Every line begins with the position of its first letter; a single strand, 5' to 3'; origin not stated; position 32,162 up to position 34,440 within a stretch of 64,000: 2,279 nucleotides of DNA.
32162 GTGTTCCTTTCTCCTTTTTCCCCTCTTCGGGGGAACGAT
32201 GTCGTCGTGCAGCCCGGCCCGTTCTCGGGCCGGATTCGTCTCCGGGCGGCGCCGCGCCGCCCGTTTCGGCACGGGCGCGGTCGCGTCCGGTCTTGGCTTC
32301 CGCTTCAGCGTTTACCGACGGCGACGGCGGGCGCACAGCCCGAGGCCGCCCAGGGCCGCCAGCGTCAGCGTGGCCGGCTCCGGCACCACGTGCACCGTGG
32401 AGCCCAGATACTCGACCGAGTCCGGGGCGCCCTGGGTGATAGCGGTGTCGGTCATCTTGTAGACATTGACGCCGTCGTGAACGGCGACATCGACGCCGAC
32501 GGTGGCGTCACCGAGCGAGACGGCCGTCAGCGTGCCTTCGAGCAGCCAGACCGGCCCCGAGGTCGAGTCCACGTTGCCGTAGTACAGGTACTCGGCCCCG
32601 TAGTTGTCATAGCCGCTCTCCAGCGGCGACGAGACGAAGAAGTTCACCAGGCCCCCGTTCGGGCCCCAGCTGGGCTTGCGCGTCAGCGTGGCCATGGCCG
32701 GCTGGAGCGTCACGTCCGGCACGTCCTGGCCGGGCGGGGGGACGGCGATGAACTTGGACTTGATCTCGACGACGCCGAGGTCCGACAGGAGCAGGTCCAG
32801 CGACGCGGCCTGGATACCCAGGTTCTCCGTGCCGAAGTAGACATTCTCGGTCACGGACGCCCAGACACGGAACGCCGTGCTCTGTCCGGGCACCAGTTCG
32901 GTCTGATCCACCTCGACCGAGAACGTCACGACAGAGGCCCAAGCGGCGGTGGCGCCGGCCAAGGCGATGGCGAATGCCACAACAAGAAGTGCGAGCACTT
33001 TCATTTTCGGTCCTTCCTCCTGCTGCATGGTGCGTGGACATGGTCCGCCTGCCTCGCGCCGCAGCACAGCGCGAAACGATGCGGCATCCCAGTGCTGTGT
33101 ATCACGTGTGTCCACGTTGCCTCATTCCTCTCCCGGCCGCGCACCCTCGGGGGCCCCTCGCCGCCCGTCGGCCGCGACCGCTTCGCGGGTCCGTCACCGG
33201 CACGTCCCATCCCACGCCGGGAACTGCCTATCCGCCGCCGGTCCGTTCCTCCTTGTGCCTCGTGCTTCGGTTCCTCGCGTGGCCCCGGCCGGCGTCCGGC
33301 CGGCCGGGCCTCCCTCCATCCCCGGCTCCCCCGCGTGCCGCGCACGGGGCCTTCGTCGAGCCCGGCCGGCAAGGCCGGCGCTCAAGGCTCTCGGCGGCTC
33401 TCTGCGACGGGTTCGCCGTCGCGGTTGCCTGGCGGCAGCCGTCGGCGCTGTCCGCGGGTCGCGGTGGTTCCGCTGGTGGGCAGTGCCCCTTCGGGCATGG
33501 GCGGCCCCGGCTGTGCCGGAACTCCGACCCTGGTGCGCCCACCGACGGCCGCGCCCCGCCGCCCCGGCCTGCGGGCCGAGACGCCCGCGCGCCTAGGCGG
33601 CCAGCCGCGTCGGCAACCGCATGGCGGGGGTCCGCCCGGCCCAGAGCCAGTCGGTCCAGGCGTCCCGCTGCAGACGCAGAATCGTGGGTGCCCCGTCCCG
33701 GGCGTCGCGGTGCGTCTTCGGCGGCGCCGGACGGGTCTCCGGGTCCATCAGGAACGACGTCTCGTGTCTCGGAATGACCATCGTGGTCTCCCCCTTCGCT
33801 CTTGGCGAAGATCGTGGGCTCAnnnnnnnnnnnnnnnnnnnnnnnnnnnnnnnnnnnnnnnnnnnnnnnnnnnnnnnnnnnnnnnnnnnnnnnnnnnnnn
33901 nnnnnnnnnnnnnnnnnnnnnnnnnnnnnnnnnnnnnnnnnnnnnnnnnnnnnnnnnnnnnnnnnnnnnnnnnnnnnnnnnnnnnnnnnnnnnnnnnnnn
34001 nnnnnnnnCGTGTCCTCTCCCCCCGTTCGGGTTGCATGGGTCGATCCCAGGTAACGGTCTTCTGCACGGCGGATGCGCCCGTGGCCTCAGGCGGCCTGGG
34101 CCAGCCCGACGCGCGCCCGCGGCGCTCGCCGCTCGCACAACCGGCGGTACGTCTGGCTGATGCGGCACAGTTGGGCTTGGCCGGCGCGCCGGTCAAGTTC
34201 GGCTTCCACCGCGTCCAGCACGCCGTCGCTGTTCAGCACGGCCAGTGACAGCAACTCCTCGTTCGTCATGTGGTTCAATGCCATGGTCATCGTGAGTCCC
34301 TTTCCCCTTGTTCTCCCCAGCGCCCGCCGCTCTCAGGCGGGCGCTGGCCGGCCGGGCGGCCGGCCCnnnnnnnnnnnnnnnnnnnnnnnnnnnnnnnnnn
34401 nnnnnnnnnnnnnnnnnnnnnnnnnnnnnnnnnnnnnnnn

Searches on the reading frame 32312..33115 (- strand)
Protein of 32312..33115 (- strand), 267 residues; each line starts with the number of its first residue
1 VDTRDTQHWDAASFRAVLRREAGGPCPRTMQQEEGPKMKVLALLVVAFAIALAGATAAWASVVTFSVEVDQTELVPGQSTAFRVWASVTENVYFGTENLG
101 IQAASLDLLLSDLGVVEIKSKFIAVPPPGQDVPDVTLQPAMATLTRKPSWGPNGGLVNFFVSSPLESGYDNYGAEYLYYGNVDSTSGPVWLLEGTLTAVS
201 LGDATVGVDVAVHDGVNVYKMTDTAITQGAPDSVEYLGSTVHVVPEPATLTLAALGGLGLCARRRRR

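Call 3: search_protein_families(library=pfam, proteins=[window:32312-33115:-], max_evalue=0.1)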
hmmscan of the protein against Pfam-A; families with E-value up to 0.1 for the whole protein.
window:32312-33115:- (267 aa): 1 family
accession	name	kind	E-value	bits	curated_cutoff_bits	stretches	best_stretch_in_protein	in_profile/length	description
PF07589.16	PEP-CTERM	-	2.5e-06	27.8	20.7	1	244-265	2-24/24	PEP-CTERM motif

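Call 4: search_protein_families(library=ncbifam, proteins=[window:32312-33115:-], max_evalue=0.1)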
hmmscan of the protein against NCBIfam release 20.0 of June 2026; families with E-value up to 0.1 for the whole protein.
window:32312-33115:- (267 aa): 12 families
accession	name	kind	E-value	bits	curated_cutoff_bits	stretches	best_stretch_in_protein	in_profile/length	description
NF041538.1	PEP_EDSA_1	subfamily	4.1e-06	26.7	100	1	242-267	281-307/307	EDSAP-1 family PEP-CTERM protein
NF038129.1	PEP_NF038129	equivalog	4.8e-06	26.5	65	1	227-267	150-194/194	NF038129 family PEP-CTERM protein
NF038125.1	PEP_CTERM_THxN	subfamily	0.00011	21.8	85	1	242-267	221-246/246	THxN family PEP-CTERM protein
NF038120.1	PEP_CTERM_QFxxD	subfamily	0.00021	21.2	80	1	241-266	190-215/215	NF038120 family PEP-CTERM protein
NF033554.9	floc_PepA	equivalog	0.00087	19.2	80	1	243-267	236-260/261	flocculation-associated PEP-CTERM protein PepA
NF041927.1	Xrt_dep_XDP1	equivalog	0.0021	18.1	125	1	242-267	217-242/242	exosortase-dependent surface protein XDP1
NF038124.1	PEP_CTERM_TLD_A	exception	0.0041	16.7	100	1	240-266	207-235/235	PEP_CTERM-anchored TLD domain-containing protein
NF038126.1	PEP_CTERM_FxDxF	subfamily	0.0045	17.2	50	1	240-265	138-165/165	FxDxF family PEP-CTERM protein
TIGR03901.2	MYXO-CTERM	domain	0.0052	17.1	20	1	247-267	12-34/34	MYXO-CTERM sorting domain-containing protein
NF038118.1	PEP_CTERM_CCXG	equivalog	0.012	15.3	90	1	242-267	174-199/199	CCXG family PEP-CTERM protein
TIGR02595.1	PEP_CTERM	domain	0.014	16.2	16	1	244-267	1-23/24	PEP-CTERM sorting domain-containing protein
NF033947.0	PEP-cistern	hypoth_equivalog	0.064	13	60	0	235-266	164-195/195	cistern family PEP-CTERM protein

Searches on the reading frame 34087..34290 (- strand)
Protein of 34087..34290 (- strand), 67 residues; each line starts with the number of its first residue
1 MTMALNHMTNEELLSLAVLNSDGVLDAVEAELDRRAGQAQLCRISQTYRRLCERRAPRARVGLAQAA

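Call 3: search_protein_families(library=pfam, proteins=[window:34087-34290:-], max_evalue=0.1)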
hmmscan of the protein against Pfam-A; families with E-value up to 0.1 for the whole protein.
window:34087-34290:- (67 aa): 0 families

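Call 4: search_protein_families(library=ncbifam, proteins=[window:34087-34290:-], max_evalue=0.1)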
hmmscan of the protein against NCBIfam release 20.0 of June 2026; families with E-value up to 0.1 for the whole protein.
window:34087-34290:- (67 aa): 0 families

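Call 11: list_cluster_members(proteins=[P0001, window:34087-34290:-, window:33820-34008:-, window:37671-39077:-])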
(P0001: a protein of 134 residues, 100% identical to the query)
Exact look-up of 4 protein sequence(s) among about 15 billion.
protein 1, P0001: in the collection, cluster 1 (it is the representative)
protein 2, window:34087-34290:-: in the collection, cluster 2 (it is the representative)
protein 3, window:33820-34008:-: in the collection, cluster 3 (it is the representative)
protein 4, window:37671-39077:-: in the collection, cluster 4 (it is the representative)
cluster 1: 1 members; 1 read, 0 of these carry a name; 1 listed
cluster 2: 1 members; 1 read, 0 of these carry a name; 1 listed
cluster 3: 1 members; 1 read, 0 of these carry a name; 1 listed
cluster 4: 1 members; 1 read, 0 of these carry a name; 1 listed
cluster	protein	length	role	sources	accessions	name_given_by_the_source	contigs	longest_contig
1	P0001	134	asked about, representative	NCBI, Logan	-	-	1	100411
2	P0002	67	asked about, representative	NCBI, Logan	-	-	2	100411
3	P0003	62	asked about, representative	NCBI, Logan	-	-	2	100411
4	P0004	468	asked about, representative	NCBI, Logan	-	-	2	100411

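Call 54: search_protein_families(library=pfam, proteins=[window:34087-34290:-], max_evalue=10)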
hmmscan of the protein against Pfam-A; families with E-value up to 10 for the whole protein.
window:34087-34290:- (67 aa): 0 families
